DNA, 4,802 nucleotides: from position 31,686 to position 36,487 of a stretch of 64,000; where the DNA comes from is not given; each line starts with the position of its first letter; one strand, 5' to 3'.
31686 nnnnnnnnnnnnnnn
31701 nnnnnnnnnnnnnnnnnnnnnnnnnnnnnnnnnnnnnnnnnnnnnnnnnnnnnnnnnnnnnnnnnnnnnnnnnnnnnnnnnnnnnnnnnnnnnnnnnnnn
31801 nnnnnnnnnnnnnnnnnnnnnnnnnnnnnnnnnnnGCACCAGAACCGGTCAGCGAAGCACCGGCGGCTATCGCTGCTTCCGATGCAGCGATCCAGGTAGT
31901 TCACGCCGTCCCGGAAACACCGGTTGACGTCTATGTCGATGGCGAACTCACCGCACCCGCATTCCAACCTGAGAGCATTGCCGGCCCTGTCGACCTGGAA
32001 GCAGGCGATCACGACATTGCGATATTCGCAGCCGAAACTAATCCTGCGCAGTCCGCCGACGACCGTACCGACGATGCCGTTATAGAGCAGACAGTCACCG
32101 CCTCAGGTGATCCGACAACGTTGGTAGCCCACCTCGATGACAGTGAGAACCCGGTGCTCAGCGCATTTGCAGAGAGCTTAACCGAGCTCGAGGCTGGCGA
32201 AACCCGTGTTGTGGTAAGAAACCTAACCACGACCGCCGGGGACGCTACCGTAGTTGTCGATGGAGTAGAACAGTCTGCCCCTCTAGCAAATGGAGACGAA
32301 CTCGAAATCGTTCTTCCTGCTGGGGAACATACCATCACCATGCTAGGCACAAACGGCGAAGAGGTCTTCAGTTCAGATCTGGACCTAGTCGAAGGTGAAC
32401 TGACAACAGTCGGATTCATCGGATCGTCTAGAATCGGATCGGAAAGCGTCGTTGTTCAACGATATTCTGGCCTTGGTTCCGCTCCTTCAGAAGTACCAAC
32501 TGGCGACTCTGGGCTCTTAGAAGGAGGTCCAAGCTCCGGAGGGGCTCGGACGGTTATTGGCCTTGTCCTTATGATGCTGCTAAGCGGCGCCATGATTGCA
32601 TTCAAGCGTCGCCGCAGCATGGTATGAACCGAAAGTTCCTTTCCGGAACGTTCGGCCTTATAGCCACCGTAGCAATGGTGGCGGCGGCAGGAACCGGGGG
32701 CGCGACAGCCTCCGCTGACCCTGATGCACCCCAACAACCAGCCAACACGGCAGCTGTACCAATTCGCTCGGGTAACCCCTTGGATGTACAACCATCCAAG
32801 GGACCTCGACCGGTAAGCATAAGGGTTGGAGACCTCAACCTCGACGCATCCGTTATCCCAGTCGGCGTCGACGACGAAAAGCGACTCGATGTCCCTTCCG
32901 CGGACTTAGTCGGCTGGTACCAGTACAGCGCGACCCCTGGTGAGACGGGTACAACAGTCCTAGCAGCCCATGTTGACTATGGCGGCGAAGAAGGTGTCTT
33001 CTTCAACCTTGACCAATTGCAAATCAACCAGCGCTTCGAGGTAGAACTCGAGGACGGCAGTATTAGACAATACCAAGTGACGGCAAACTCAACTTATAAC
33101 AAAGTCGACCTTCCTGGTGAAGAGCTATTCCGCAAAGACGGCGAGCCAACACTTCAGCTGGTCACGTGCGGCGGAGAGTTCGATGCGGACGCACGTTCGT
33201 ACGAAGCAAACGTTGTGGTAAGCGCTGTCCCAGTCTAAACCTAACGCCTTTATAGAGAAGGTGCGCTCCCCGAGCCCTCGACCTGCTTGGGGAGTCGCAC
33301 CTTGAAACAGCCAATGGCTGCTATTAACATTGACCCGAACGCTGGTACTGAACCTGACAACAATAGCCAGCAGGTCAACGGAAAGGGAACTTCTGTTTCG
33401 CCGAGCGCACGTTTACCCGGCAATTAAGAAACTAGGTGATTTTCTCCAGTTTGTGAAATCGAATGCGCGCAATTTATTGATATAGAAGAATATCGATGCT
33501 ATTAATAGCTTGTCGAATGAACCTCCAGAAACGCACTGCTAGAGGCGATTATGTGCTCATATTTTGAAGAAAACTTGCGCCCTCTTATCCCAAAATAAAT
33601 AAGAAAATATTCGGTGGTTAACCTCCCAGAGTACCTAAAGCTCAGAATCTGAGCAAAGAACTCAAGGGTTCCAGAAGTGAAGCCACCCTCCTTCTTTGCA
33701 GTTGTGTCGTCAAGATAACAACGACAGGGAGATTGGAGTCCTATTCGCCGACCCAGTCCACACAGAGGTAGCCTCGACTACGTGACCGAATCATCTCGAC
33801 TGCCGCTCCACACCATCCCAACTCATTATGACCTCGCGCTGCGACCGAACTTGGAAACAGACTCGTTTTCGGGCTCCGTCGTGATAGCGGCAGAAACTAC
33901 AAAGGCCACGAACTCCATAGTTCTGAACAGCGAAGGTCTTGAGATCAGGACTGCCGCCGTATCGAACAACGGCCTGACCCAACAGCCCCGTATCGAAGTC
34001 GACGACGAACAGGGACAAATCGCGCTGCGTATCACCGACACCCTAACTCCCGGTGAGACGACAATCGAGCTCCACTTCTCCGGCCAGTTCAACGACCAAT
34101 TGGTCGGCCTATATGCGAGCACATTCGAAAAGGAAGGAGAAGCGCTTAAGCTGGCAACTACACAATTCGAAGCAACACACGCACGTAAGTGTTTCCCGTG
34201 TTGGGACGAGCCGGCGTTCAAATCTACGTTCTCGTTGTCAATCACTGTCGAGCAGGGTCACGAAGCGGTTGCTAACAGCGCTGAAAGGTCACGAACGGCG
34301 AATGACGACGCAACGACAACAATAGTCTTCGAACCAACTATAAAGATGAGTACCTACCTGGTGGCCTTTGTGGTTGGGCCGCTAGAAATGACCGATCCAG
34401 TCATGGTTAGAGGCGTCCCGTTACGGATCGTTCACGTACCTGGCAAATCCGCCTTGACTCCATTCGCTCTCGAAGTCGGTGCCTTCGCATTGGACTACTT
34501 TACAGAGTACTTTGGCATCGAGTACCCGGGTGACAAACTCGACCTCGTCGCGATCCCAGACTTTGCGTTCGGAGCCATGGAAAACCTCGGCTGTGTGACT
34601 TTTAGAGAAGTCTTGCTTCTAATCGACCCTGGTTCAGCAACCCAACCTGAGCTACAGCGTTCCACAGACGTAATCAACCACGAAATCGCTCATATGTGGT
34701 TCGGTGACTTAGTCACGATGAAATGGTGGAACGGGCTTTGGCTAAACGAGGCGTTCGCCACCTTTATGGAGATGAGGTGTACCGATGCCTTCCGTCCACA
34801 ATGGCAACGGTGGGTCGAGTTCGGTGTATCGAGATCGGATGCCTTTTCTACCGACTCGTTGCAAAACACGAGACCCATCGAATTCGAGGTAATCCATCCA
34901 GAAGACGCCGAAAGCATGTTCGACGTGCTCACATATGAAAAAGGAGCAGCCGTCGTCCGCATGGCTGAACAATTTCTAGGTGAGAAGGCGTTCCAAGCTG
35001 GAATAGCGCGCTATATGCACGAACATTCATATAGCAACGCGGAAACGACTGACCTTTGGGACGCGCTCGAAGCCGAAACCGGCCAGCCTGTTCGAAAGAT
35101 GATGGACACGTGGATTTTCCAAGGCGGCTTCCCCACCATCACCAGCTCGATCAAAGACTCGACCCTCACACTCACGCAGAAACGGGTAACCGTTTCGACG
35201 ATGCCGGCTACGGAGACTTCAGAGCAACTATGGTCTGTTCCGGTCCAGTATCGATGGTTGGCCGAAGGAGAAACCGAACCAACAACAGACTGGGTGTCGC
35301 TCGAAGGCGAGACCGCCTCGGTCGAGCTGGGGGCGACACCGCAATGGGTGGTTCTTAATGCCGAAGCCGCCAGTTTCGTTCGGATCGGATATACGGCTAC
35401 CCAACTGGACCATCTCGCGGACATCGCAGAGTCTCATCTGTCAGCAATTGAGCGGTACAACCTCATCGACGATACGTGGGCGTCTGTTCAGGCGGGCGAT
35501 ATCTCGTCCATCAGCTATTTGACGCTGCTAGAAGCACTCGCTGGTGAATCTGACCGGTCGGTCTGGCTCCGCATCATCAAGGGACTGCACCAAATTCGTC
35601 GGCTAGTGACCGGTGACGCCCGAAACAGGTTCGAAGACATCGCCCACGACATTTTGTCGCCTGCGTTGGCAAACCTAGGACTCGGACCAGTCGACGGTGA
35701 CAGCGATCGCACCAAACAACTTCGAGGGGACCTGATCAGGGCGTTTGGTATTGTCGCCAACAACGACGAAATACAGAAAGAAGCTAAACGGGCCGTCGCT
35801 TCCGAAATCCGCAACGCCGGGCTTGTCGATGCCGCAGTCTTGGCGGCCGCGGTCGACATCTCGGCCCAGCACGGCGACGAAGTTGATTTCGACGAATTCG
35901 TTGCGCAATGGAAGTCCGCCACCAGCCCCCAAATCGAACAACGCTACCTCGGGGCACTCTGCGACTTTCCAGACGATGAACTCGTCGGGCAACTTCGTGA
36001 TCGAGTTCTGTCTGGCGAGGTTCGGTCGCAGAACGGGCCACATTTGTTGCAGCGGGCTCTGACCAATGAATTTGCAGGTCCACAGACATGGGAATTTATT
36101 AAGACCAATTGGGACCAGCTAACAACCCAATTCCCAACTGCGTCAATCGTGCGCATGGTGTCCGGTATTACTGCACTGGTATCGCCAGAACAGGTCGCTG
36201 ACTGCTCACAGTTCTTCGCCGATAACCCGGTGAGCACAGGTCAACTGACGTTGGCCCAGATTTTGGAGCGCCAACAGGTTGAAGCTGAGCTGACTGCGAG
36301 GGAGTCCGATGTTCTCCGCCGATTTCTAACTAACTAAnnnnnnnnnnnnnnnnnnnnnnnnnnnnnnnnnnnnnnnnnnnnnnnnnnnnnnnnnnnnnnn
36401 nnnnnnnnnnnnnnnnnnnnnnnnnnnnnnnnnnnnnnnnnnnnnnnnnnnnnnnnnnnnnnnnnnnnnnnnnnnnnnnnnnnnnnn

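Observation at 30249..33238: Pseudokinase-TM-DUF4397 protein with a C-terminal sorting signal, translationally coupled to a class F sortase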

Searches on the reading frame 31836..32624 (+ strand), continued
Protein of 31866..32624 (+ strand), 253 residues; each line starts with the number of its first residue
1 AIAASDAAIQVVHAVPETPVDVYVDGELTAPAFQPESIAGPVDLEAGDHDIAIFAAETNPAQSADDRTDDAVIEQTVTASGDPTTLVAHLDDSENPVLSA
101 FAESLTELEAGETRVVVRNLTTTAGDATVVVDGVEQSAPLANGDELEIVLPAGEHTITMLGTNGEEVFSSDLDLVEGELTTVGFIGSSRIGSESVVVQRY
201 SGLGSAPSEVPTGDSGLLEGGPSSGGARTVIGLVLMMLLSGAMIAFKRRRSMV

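Call 91: find_related_loci(query=A6, collection=genome_contigs, flank=2500)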
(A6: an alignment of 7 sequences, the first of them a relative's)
Query A6 (154 aa) in genome_contigs; peptide patterns used: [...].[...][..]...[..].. (x = any residue, [..] = any of these).
424 stretches matched a pattern; 219 encode a relative of the query (tblastn E <= 1e-3); the best 80 are kept; 80 distinct loci.
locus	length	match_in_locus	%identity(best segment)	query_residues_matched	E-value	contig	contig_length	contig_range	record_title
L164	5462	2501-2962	100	1-154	2e-96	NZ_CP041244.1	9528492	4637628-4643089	Actinomadura sp. WMMA1423 chromosome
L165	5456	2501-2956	81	2-153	5e-75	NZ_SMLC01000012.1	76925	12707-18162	Actinomadura sp. 6K520 NODE_12_length_76925_cov_53.1233, whole genome shotgun sequence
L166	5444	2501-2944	72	6-153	3e-62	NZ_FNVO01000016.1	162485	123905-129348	Thermomonospora echinospora strain DSM 43163, whole genome shotgun sequence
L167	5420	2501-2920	57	7-146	2e-45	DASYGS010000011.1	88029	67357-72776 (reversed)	MAG TPA_asm: Blastococcus sp. isolate SMAG_U4220 k141_695231, whole genome shotgun sequence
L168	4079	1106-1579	54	1-153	2e-44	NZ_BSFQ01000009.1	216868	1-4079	Pseudonocardia halophobica strain VKM Ac-1069 spades_K_25_97_9, whole genome shotgun sequence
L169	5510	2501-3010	50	1-154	4e-44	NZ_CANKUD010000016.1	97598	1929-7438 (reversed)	Uncultured Modestobacter sp. isolate 2B2-61.fasta NODE_16, whole genome shotgun sequence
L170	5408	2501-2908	60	18-154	9e-44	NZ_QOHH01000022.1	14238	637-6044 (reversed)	Blastococcus sp. TF02-09 NODE_22_length_14238_cov_436.893771, whole genome shotgun sequence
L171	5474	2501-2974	53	3-154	9e-43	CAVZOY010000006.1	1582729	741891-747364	MAG: uncultured Actinomycetota bacterium isolate MFD02840.bin.2.151 genome assembly, contig: contig_737, whole genome sh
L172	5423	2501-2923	55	12-153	4e-42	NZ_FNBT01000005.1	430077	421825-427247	Blastococcus aurantiacus strain DSM 44268, whole genome shotgun sequence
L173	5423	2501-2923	54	12-153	5e-42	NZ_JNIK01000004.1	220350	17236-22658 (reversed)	Blastococcus sp. URHD0036 N555DRAFT_scaffold00013.13_C, whole genome shotgun sequence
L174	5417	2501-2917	55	15-154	7e-42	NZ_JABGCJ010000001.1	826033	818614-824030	Modestobacter italicus strain CPCC 205242 Scaffold1_1, whole genome shotgun sequence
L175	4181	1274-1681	55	18-154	2e-41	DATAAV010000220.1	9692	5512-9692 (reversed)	MAG TPA_asm: Geodermatophilus sp. isolate SMAG_U6681 k141_1307927, whole genome shotgun sequence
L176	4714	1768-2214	50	4-152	2e-41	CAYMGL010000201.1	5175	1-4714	MAG TPA_asm: uncultured Actinomycetota bacterium isolate SRP321284_co1_190 genome assembly, contig: NODE_23669_length_51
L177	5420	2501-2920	53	12-152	4e-41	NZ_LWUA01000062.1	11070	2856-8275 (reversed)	Blastococcus sp. CCUG 61487 contig_154, whole genome shotgun sequence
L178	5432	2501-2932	51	9-153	4e-41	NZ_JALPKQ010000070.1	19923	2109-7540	Geodermatophilus sp. CPCC 205761 Scaffold70_1, whole genome shotgun sequence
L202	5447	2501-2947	45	8-153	3e-36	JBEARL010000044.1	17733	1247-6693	MAG: Actinomycetota bacterium isolate muddycreek_2019_sw_WHONDRS-S19S_0082_F_bin.49 scaffold_954, whole genome shotgun s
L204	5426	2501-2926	50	9-151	1e-35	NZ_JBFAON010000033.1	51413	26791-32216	Pseudonocardia sp. NPDC049635 NPDC049635_19_A9.ctg-0033, whole genome shotgun sequence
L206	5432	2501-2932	50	8-152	8e-36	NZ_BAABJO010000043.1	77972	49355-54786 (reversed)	Pseudonocardia adelaidensis strain JCM 18302 sequence043, whole genome shotgun sequence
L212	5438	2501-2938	51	1-145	1e-35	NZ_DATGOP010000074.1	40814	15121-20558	MAG: Pseudonocardia sp. isolate SMAG_U10372 k141_1505983, whole genome shotgun sequence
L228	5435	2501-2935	48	8-153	4e-34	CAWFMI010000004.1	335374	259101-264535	MAG: uncultured Actinomycetota bacterium isolate MFD04212.bin.1.214 genome assembly, contig: contig_23419, whole genome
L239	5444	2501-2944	46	4-152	7e-33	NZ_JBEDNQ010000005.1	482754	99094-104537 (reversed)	Pseudonocardia nematodicida strain JCM 31783 NODE_5_length_482754_cov_120.637550, whole genome shotgun sequence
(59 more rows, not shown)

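Call 94: search_protein_families(library=pfam, proteins=[L206:1287-2147:+, L204:1323-2288:+, L212:1140-2240:+, L239:875-2218:+, L228:1290-2108:+, L202:1172-2983:+], max_evalue=0.1)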
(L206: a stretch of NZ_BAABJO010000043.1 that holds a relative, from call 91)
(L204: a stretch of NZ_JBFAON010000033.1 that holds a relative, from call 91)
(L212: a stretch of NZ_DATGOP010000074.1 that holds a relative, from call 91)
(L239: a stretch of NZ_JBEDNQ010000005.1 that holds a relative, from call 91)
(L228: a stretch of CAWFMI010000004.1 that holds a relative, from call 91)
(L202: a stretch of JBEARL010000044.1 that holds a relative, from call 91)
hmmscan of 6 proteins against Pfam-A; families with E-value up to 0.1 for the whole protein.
L206:1287-2147:+ (287 aa): 4 families
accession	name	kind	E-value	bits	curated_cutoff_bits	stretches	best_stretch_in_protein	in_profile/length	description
PF13628.12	DUF4142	-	7.6e-10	39.6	27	1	121-232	19-133/138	Domain of unknown function (DUF4142)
PF03713.19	DUF305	-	0.0078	16.7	27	1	154-222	68-135/151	Domain of unknown function (DUF305)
PF12685.13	SpoIIIAH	-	0.069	13.5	30.6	1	179-233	79-132/191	SpoIIIAH-like protein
PF10346.14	Con-6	-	0.093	13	25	0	205-227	11-33/34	Conidiation protein 6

L204:1323-2288:+ (322 aa): 2 families
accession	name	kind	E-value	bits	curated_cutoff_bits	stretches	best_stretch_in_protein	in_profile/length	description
PF13628.12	DUF4142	-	2.5e-12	47.7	27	1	61-153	4-97/138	Domain of unknown function (DUF4142)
PF22807.2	TrAA12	-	0.00066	18.5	30.9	1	235-313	381-459/463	TrAA12-like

L212:1140-2240:+ (367 aa): 2 families
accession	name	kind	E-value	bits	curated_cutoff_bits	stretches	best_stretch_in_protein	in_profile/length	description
PF13628.12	DUF4142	-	4e-10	40.5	27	1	201-315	19-136/138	Domain of unknown function (DUF4142)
PF03713.19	DUF305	-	0.066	13.7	27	0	234-303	68-136/151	Domain of unknown function (DUF305)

L239:875-2218:+ (448 aa): 1 family
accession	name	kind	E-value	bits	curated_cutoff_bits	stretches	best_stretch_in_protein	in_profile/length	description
PF13628.12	DUF4142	-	4.3e-09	37.2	27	1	187-273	9-96/138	Domain of unknown function (DUF4142)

L228:1290-2108:+ (273 aa): 2 families
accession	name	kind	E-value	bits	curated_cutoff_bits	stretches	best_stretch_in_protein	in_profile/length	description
PF13628.12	DUF4142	-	8.9e-10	39.4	27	1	107-220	19-135/138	Domain of unknown function (DUF4142)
PF12685.13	SpoIIIAH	-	0.015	15.7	30.6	1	156-221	70-134/191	SpoIIIAH-like protein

L202:1172-2983:+ (604 aa): 1 family
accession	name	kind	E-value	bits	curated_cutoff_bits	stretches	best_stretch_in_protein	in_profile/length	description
PF04203.18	Sortase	-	8.3e-20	71.2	26.6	1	448-592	1-125/125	Sortase domain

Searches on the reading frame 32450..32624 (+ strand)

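Call 36: search_protein_families(library=ncbifam, proteins=[window:32450-32624:+], max_evalue=1)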
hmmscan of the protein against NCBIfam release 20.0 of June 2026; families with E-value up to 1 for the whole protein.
window:32450-32624:+ (58 aa): 0 families

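Call 76: find_homologous_proteins(query=A5, max_evalue=1)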
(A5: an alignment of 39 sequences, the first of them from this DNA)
Query A5 (39 sequences) (49 aa, profile of the alignment): 6 proteins with E <= 1 among 8000 candidates.
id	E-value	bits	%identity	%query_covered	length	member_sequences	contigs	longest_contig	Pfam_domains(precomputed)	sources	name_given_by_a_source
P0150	3.3e-5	42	36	94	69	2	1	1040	-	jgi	jgi:hypothetical protein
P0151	9.8e-4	37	35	69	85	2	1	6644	-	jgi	jgi:hypothetical protein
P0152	1.6e-2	33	35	100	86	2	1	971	-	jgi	-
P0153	1.7e-2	33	43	43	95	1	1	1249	-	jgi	jgi:hypothetical protein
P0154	1.9e-1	30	43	43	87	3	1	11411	-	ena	-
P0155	9.2e-1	27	55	45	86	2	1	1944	-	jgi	jgi:hypothetical protein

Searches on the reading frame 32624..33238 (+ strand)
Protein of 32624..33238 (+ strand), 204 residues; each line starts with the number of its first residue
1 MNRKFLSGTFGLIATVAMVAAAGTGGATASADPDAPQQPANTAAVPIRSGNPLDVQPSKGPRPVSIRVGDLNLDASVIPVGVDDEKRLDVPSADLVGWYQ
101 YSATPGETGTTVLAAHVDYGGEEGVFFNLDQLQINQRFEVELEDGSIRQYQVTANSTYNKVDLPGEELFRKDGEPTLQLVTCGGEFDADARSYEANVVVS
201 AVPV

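Call 3: search_protein_families(library=pfam, proteins=[window:32624-33238:+], max_evalue=0.1)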
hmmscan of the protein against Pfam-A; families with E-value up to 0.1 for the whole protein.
window:32624-33238:+ (204 aa): 1 family
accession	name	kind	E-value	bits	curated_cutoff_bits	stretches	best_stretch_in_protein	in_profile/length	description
PF04203.18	Sortase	-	1.6e-20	73.5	26.6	1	66-204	1-125/125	Sortase domain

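Call 4: search_protein_families(library=ncbifam, proteins=[window:32624-33238:+], max_evalue=0.1)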
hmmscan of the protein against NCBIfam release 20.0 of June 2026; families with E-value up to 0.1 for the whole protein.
window:32624-33238:+ (204 aa): 5 families
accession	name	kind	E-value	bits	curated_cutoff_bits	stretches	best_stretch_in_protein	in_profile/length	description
NF033748.1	class_F_sortase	subfamily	2.1e-41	141.1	166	1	57-201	5-152/155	class F sortase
NF058671.1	sortase_SrtD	exception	2.9e-07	30.4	140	1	95-182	90-168/187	class D sortase, LPxTATN-specific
TIGR03784.1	marine_sortase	equivalog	4.6e-07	29.6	158.25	1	98-200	80-173/174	class GN sortase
NF033746.1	class_D_sortase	subfamily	1.1e-06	28.5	165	1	94-182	35-114/135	class D sortase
NF033747.1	class_E_sortase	subfamily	2.2e-06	27.6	160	1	51-192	59-199/211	class E sortase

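Call 50: search_solved_structures(query=window:32624-33235:+, max_evalue=0.1, show_alignments=2)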
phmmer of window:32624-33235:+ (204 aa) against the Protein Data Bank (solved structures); distinct sequences matched with E-value up to 0.1: 1.
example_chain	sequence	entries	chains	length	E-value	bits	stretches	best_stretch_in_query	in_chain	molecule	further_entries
4d70_A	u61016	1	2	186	0.0012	21.7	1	84-183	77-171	SORTASE FAMILY PROTEIN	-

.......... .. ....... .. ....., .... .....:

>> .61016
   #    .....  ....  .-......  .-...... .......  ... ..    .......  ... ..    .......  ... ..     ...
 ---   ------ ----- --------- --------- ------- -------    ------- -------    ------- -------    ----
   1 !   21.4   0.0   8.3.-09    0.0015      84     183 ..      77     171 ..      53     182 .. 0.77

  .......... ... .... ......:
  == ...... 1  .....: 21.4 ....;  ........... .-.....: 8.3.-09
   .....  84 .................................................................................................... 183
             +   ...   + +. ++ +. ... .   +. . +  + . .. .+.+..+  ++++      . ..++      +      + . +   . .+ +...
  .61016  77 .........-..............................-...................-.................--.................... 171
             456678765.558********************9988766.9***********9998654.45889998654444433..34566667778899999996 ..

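Call 57: list_cluster_members(proteins=[window:32624-33235:+, L079:4808-5647:+, L080:4806-5558:+, L081:4828-5550:+, window:30249-32624:+, P0080, P0021])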
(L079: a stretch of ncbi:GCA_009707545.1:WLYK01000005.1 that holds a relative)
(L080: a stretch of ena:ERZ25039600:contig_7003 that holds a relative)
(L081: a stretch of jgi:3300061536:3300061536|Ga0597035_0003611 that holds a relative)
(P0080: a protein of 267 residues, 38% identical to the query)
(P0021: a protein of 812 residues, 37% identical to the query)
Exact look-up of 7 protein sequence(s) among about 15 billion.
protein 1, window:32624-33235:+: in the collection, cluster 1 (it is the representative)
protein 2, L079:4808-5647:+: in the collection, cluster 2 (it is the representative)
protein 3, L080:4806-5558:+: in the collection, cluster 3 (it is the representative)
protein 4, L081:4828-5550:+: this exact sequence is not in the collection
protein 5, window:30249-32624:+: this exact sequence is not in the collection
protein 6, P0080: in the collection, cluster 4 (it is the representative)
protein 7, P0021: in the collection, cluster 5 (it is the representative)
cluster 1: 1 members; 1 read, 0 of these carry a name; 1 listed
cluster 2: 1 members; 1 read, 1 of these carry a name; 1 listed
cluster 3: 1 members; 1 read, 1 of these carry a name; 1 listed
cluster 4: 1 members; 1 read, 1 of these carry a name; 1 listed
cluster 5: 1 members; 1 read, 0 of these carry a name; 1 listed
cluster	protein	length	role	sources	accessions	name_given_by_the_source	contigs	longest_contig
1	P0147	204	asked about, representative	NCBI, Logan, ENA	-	-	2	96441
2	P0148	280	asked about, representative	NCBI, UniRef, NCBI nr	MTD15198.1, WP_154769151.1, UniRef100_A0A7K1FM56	sortase [Nakamurella sp. YIM 132087] | Sortase n=1 Tax=Nakamurella alba TaxID=2665158 RepID=A0A7K1FM56_9ACTN | class F sortase [Nakamurella alba]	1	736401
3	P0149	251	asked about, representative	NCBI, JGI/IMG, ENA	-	hypothetical protein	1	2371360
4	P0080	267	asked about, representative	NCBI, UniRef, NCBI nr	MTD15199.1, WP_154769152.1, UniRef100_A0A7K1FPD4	DUF4397 domain-containing protein [Nakamurella sp. YIM 132087] | DUF4397 domain-containing protein n=1 Tax=Nakamurella alba TaxID=2665158 ... | DUF4397 domain-containing protein [Nakamurella alba]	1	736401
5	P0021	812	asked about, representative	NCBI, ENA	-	-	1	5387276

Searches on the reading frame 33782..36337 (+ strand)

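Call 80: search_protein_families(library=pfam, proteins=[window:33782-36337:+], max_evalue=0.00001)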
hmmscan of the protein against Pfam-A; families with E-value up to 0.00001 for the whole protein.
window:33782-36337:+ (851 aa): 3 families
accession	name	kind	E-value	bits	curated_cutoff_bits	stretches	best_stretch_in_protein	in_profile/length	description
PF01433.26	Peptidase_M1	-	6.1e-77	258.5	27.7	1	228-444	1-218/218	Peptidase family M1 domain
PF11838.14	ERAP1_C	-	8.1e-57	193.5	38.2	1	522-831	1-316/318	ERAP1-like C-terminal domain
PF17900.6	Peptidase_M1_N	-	3.8e-48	164.5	25.8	1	13-193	2-186/186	Peptidase M1 N-terminal domain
